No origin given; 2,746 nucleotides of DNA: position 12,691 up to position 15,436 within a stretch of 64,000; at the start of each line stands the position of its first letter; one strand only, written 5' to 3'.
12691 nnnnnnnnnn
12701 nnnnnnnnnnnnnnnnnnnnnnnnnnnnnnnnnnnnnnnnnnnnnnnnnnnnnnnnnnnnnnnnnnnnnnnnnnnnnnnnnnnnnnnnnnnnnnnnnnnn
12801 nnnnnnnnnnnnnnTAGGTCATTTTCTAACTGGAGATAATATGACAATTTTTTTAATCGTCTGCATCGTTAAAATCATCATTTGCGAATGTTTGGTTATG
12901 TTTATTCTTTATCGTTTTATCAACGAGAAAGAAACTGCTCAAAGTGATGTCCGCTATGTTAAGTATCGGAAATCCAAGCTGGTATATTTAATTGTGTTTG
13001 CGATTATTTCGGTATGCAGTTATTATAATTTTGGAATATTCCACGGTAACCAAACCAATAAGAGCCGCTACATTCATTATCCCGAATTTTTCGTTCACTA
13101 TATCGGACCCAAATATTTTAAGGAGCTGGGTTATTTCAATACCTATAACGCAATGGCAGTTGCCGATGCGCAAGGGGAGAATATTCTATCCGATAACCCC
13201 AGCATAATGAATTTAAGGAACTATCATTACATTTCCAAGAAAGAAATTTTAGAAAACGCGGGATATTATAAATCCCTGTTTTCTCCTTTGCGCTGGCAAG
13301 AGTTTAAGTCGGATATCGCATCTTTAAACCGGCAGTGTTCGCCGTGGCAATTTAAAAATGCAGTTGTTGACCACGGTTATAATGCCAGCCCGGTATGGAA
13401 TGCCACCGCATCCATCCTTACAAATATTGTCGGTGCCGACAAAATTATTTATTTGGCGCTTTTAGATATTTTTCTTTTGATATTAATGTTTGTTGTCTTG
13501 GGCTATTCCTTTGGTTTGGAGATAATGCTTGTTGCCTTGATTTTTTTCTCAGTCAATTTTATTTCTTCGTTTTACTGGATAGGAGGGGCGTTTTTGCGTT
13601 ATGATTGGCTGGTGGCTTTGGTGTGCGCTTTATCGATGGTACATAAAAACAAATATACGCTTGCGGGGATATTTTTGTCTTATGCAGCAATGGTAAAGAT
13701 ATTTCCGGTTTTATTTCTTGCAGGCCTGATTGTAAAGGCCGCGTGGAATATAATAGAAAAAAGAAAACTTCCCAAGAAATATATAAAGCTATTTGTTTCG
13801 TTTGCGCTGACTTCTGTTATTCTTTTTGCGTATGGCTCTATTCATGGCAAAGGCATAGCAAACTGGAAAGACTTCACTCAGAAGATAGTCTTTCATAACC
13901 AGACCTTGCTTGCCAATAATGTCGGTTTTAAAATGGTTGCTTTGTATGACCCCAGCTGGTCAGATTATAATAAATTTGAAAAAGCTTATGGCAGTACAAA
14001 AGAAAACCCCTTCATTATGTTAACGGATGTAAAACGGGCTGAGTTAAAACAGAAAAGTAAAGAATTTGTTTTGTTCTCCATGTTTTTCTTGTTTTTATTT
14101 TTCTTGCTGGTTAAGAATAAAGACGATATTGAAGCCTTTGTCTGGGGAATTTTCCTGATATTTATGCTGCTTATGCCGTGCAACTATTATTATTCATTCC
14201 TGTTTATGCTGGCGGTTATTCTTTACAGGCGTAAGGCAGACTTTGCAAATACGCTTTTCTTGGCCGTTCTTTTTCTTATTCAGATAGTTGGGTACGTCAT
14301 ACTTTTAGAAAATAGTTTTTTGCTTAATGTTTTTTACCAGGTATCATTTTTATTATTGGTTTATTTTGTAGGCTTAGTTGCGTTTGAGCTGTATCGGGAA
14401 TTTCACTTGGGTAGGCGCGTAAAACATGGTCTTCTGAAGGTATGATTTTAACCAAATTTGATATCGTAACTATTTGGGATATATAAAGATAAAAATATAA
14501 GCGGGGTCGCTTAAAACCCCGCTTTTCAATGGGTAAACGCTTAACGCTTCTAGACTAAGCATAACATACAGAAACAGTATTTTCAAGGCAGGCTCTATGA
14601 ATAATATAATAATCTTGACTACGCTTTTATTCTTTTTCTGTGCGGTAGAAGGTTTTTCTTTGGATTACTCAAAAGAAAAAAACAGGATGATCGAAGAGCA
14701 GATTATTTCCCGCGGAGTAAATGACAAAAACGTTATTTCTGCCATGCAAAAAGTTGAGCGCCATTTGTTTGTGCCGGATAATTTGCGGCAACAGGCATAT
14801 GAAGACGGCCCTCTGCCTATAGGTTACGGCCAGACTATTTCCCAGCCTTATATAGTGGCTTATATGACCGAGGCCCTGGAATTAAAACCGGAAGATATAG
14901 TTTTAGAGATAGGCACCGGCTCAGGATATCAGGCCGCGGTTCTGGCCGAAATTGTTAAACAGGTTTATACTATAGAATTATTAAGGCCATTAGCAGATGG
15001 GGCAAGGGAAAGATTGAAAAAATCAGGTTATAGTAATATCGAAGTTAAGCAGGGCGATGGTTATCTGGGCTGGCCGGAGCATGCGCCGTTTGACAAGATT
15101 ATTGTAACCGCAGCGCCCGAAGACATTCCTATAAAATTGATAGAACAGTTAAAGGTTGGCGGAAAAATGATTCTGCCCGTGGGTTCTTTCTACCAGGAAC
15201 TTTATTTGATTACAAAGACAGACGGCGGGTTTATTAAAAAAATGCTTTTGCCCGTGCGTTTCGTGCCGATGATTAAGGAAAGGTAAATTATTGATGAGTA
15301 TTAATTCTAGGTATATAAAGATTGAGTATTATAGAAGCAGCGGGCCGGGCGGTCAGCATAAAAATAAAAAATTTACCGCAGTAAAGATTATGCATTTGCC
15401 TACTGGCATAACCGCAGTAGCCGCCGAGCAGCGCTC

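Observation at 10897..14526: AT-rich two-gene module at the tmRNA 3' flank: B12-radical-SAM enzyme with a PqqD-like domain plus a large polytopic membrane protein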

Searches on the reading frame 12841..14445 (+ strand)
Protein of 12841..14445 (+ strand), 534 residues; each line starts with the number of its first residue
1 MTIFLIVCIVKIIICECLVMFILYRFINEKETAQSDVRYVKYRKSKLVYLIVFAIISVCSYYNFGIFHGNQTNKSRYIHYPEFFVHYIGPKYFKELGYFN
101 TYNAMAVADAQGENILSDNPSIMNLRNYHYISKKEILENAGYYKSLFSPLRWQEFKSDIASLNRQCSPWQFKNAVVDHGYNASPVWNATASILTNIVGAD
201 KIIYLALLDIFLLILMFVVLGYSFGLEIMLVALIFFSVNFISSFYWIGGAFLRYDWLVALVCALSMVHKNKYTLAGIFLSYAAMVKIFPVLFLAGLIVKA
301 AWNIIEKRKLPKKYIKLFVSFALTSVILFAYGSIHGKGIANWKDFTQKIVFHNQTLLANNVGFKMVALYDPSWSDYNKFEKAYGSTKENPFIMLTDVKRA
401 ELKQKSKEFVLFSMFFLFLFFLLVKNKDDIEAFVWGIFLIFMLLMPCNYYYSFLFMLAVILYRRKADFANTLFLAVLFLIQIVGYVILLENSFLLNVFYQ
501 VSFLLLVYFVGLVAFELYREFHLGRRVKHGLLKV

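Call 4: search_protein_families(library=pfam, proteins=[window:12841-14445:+], max_evalue=1)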
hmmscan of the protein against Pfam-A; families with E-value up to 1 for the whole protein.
window:12841-14445:+ (534 aa): 2 families
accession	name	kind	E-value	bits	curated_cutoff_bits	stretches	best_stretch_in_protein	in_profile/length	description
PF09594.16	GT87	-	0.0057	16.9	25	1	204-360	26-172/237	Glycosyltransferase family 87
PF19219.5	CoV_NSP15_N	-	0.04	14.6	27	1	342-364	34-56/61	Coronavirus replicase NSP15, N-terminal oligomerisation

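Call 5: search_protein_families(library=ncbifam, proteins=[window:12841-14445:+], max_evalue=1)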
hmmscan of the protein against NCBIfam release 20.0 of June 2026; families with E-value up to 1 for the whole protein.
window:12841-14445:+ (534 aa): 0 families

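Call 8: find_homologous_proteins(query=window:12841-14445:+)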
Query window:12841-14445:+ (534 aa): 30 proteins with E <= 0.001 among 8000 candidates.
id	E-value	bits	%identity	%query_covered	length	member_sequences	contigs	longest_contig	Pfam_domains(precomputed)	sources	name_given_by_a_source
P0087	0.0e+0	1179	100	100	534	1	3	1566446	-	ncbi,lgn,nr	ncbi:MAG: hypothetical protein PHS93_02170 [Candidatus Omnitrophica bacterium]|nr:hypothetical prote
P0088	3.2e-249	846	73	96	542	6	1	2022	-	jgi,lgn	-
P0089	5.7e-247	839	72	99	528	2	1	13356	-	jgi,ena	-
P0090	3.7e-177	609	53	97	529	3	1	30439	-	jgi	-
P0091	2.8e-169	583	52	94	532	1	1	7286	-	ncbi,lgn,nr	ncbi:MAG: glycosyltransferase 87 family protein [Candidatus Omnitrophica bacterium]|nr:glycosyltrans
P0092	1.8e-168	580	52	97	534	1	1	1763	-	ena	-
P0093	6.2e-155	535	48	99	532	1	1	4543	-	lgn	-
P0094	4.1e-147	509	46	96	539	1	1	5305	-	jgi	-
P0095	2.0e-143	497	46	98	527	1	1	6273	-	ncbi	-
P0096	1.0e-108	383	41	86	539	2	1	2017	-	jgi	-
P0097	1.1e-105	373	37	98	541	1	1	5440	-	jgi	jgi:hypothetical protein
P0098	2.8e-97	345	56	55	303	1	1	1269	-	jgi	jgi:hypothetical protein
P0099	7.1e-89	317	52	56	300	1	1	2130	PF09594.17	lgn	-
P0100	8.0e-71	258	30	97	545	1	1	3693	-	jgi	jgi:hypothetical protein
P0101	1.1e-68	251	29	97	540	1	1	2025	-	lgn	-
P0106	1.2e-49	188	32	60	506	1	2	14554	PF09594.17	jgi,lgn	jgi:hypothetical protein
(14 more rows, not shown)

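Call 16: find_encoding_contigs(protein=P0090, flank=8000, max_places=2)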
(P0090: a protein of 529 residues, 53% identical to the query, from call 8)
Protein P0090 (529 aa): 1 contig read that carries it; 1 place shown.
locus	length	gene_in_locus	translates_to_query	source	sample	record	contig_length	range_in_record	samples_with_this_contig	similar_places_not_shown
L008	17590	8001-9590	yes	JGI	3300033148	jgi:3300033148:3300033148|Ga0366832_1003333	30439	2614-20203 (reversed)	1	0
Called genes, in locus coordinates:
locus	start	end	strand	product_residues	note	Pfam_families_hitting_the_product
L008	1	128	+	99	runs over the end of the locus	PF12728:HTH_17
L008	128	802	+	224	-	PF00731:AIRC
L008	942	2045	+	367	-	PF01969:Ni_insertion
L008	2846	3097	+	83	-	-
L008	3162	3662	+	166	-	PF00027:cNMP_binding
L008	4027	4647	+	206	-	-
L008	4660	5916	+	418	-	PF00437:T2SSE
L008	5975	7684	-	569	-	PF05157:MshEN, PF00437:T2SSE, PF13173:AAA_14 (faint)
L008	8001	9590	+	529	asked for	-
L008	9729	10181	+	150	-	-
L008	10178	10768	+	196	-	-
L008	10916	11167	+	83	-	-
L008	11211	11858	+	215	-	PF28597:T2SSF_N (weak)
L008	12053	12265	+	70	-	-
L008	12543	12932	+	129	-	PF00072:Response_reg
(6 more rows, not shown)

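Call 17: find_encoding_contigs(protein=P0089, flank=8000, max_places=2)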
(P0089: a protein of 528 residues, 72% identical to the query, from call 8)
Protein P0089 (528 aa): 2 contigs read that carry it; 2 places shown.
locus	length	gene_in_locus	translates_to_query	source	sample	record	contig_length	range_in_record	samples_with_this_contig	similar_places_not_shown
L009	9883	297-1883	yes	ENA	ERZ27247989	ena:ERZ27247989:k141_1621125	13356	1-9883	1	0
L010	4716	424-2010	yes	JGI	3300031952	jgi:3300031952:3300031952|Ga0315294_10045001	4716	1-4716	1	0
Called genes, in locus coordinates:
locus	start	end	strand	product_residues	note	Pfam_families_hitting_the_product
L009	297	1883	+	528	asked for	-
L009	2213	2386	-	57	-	-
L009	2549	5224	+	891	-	PF06165:GH94_b-supersand, PF17167:Glyco_hydro_94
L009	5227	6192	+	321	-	PF02475:TRM5-TYW2_MTfase (weak), PF05050:Methyltransf_21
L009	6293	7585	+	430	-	PF00206:Lyase_1, PF10397:ADSL_C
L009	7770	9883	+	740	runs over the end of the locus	PF18072:FGAR-AT_linker, PF00586:AIRS, PF02769:AIRS_C, PF00586:AIRS, PF02769:AIRS_C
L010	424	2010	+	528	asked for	-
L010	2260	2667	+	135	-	-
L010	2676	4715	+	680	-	?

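Call 46: search_protein_families(library=pfam, alignment_id=A4, max_evalue=0.1)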
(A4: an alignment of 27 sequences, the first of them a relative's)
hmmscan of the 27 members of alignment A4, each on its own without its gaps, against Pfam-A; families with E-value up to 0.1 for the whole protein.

A. member 1, P0087 (534 aa): 2 families
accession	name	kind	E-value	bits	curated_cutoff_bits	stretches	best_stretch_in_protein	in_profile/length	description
PF09594.16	GT87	-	0.0057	16.9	25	1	204-360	26-172/237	Glycosyltransferase family 87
PF19219.5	CoV_NSP15_N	-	0.04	14.6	27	0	342-364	34-56/61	Coronavirus replicase NSP15, N-terminal oligomerisation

B. families by the number of members that match (of 27 scanned): 8 families
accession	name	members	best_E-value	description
PF09594.16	GT87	5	2.1e-06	Glycosyltransferase family 87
PF00754.31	F5_F8_type_C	2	0.00026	F5/8 type C domain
PF13843.12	DDE_Tnp_1_7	1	9.4e-05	Transposase IS4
PF24283.1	DUF7471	1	0.013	Family of unknown function (DUF7471)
PF07332.16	Phage_holin_3_6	1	0.028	Putative Actinobacterial Holin-X, holin superfamily III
PF19219.5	CoV_NSP15_N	1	0.04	Coronavirus replicase NSP15, N-terminal oligomerisation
PF19084.5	DUF5775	1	0.079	Family of unknown function (DUF5775)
PF05007.19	Mannosyl_trans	1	0.093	Mannosyltransferase (PIG-M)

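Call 58: predict_structure(alignment_id=A4)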
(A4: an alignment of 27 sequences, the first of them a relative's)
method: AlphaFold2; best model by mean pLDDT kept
length: 534 residues; sequences in the alignment: 27
mean_pLDDT: 91.1   pTM: 0.92
mean pLDDT of the five models: 91.1, 90.7, 90.0, 89.8, 88.4
residues with pLDDT >= 90: 391; 70-90: 117; 50-70: 20; < 50: 6
segments of 3 or more residues with pLDDT < 50: none
pLDDT, mean of each block of 10 residues (from residue 1): 78 97 91 66 90 96 79 67 91 93 95 82 88 93 97 96 87 84 93 93 89 96 98 97 82 93 98 99 96 98 97 98 98 86 90 87 95 95 86 91 92 95 96 98 93 97 94 98 95 94 98 95 73 51
secondary structure, 60 per line:
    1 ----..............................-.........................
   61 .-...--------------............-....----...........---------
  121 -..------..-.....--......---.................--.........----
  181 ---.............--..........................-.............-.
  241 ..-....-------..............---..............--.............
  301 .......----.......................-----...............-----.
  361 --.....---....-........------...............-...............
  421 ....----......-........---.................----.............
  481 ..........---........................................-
elements in order: H5-34 H36-61 H80-91 H93-96 H101-111 H133-137 H140-145 H149-165 H168-176 H184-196 H199-224 H226-238 H244-247 H255-268 H272-285 H288-307 H312-334 H340-354 H363-367 H371-374 H376-383 H390-404 H406-424 H429-434 H436-443 H448-463 H468-490 H494-533

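Call 60: fold_search(model_id=the predicted structure, library=pdb)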
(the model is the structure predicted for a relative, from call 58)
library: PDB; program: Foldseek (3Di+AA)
matches with E <= 10: 83; with E <= 0.001: 1
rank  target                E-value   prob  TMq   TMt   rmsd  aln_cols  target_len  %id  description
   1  9dm7_A                5.5e-04  1.00  0.41  0.56   6.4       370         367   12  mannosyltransferase PimE in complex with Fab_E6 (released 2025-06-25)
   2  9dm5                  1.2e-03  1.00  0.39  0.52   7.3       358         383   12  Product-Bound mannosyltransferase PimE (released 2025-06-25)
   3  8imx_U                4.0e-03  1.00  0.35  0.42  10.6       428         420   13  Cryo-EM structure of GPI-T with a chimeric GPI-anchored protein (released 2023-08-16)
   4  7w72_U                5.7e-03  1.00  0.39  0.48   8.4       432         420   14  Structure of a human glycosylphosphatidylinositol (GPI) transamidase (released 2022-02-16)
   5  9ub7_B                1.1e-02  1.00  0.38  0.49  10.9       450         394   14  Structure of glycosylphosphatidylinositol transamidase,state 1 (released 2026-04-08)
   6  9wno_A                1.3e-02  1.00  0.41  0.51  10.2       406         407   13  Cryo-EM structure of Candida glabrata GPI mannosyltransferase I bound to Dol-P-Man (released 2025-12-03)
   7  6snh_X                2.5e-02  1.00  0.39  0.43  10.9       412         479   12  Cryo-EM structure of yeast ALG6 in complex with 6AG9 Fab and Dol25-P-Glc (released 2020-03-11)
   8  7wld_U                2.6e-02  1.00  0.39  0.47   8.0       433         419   13  Cryo-EM structure of the human glycosylphosphatidylinositol transamidase complex at 2.53 Angstrom resolution (released 2022-04-27)
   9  9s6t_A                6.2e-02  0.89  0.25  0.27  14.6       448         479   11  Ternary cryo-EM structure of chicken ALG12 with Dol25-PP-GlcNAc2Man7, Dol25-P-Man, and Fab (released 2026-03-18)
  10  9s6s_A                7.7e-02  0.89  0.28  0.27  13.4       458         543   10  Ternary cryo-EM structure of human ALG9 with Dol25-PP-GlcNAc2Man6, Dol25-P-Man and Fab (released 2026-03-18)
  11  9s6u_A                1.8e-01  0.63  0.26  0.26  14.2       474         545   11  Ternary cryo-EM structure of human ALG9 with Dol25-PP-GlcNAc2Man8, Dol25-P-Man and Fab (released 2026-03-18)
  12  6gxc_A                3.4e-01  0.41  0.22  0.18  15.3       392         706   12  Bacterial oligosaccharyltransferase PglB in complex with an inhibitory peptide and a reactive lipid-linked oligosaccha (released 2018-11-14)
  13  5ogl_A                5.2e-01  0.38  0.22  0.18  15.9       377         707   12  Structure of bacterial oligosaccharyltransferase PglB in complex with an acceptor peptide and an lipid-linked oligosac (released 2017-10-25)
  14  8agb_A                1.0e+00  0.18  0.25  0.22  16.9       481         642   12  Structure of yeast oligosaccharylransferase complex with lipid-linked oligosaccharide bound (released 2022-12-07)
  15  7bwr_A                1.6e+00  0.10  0.22  0.13  23.7       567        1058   10  Mycobacterium smegmatis arabinosyltransferase complex EmbB2-AcpM2 in substrate DPA bound asymmetric "active state" (released 2020-05-27)
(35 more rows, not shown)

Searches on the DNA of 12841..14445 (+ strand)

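Call 66: search_rna_families(sources=[L010, L011], threshold=gathering)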
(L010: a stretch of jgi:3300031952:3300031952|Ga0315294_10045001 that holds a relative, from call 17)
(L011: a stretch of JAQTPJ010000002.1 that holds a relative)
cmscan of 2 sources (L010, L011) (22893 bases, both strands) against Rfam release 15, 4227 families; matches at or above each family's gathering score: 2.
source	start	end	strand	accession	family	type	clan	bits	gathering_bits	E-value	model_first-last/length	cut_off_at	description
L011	10037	10444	+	RF00023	tmRNA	Gene;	CL00001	173.6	47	2e-69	1-374/374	no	transfer-messenger RNA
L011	7602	7685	+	RF00005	tRNA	Gene; tRNA;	CL00001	51.8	29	1.1e-08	1-71/71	no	tRNA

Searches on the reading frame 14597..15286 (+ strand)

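Call 64: search_protein_families(library=pfam, proteins=[window:14597-15286:+], max_evalue=0.001)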
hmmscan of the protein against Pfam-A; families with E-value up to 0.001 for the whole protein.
window:14597-15286:+ (229 aa): 6 families
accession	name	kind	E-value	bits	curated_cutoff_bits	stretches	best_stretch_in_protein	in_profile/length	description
PF01135.25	PCMT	-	2.7e-66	223.8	20.3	1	27-227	2-207/210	Protein-L-isoaspartate(D-aspartate) O-methyltransferase (PCMT)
PF00398.26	RrnaAD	-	1.1e-09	38.3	24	1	85-156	17-86/263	Ribosomal RNA adenine dimethylase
PF13649.12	Methyltransf_25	-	5.6e-07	30.6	27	1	102-172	1-72/97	Methyltransferase domain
PF13847.12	Methyltransf_31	-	1.9e-06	28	27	1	98-179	3-89/145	Methyltransferase domain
PF08241.18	Methyltransf_11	-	2.2e-05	25.4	21.2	1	103-173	1-69/95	Methyltransferase domain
PF13489.12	Methyltransf_23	-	0.00066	19.9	27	1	93-171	16-88/164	Methyltransferase domain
